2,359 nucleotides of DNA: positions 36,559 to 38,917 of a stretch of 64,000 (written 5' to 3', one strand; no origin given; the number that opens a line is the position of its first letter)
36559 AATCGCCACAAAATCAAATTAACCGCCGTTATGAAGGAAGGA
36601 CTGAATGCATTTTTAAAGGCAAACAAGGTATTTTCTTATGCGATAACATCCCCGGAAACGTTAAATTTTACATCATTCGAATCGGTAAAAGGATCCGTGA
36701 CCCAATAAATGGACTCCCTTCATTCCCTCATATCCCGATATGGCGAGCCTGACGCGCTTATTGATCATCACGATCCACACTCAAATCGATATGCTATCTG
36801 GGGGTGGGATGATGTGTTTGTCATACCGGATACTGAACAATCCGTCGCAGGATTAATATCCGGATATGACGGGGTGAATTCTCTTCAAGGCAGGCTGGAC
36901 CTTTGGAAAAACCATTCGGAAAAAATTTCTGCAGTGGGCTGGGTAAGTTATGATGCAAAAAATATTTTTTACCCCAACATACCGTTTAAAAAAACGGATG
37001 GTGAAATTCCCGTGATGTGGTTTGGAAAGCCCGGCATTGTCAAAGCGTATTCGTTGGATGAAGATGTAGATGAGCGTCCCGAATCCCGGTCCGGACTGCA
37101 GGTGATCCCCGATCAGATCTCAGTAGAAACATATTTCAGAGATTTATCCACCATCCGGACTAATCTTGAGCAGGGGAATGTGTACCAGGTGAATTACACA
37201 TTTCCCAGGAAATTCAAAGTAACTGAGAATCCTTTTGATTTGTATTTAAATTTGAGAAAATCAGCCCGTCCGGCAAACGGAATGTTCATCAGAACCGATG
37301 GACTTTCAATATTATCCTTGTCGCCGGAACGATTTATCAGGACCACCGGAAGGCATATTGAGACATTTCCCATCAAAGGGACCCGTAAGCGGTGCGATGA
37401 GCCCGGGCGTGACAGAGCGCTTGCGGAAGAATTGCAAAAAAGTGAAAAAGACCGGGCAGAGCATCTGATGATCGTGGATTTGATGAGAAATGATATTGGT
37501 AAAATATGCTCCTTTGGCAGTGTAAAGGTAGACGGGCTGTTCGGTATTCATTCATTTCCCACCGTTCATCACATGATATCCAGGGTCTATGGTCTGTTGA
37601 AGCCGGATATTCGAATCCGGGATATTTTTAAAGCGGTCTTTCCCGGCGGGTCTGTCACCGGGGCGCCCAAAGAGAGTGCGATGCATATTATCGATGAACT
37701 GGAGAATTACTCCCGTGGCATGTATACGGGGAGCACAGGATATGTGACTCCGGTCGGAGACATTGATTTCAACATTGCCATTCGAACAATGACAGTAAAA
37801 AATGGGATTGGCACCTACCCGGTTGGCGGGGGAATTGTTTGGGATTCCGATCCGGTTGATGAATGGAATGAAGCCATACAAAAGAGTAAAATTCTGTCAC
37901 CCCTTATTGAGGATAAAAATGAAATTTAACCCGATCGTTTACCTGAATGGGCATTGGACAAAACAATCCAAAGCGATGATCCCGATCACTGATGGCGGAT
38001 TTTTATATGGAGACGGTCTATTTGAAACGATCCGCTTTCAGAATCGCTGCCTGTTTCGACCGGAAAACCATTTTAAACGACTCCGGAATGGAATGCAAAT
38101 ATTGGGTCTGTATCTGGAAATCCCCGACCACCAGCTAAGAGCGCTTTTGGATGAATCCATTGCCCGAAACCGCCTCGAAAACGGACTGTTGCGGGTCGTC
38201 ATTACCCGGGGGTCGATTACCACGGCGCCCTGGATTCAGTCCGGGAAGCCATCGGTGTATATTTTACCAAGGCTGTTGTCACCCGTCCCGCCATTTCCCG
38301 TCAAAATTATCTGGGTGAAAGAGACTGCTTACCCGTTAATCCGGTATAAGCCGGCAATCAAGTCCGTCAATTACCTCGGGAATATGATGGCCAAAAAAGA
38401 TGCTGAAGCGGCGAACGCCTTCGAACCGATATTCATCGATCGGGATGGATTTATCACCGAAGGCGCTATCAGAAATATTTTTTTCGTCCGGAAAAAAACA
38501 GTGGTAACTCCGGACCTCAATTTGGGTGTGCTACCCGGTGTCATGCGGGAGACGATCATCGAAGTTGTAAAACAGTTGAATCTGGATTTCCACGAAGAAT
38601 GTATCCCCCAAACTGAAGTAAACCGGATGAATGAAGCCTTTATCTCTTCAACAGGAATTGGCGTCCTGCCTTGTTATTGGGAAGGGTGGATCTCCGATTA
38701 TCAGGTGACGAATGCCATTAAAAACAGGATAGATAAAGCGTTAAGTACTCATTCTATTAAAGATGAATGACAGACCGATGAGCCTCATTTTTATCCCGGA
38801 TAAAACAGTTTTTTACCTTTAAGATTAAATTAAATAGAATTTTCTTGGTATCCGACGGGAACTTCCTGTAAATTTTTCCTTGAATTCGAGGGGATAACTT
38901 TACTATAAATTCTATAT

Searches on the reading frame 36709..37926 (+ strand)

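Call 46: search_protein_families(library=pfam, proteins=[window:36709-37926:+], max_evalue=0.001)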
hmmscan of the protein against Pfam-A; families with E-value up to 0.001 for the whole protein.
window:36709-37926:+ (406 aa): 1 family
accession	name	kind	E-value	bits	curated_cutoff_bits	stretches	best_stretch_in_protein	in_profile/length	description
PF00425.24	Chorismate_bind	-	2e-84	283.6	27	1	140-392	3-257/257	chorismate binding enzyme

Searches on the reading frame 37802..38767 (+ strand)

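Call 46: search_protein_families(library=pfam, proteins=[window:37802-38767:+], max_evalue=0.001)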
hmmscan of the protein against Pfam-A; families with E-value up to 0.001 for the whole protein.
window:37802-38767:+ (322 aa): 1 family
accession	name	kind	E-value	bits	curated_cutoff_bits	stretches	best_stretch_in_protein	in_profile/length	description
PF01063.24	Aminotran_4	-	5.3e-53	180.6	28.5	1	72-291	1-220/223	Amino-transferase class IV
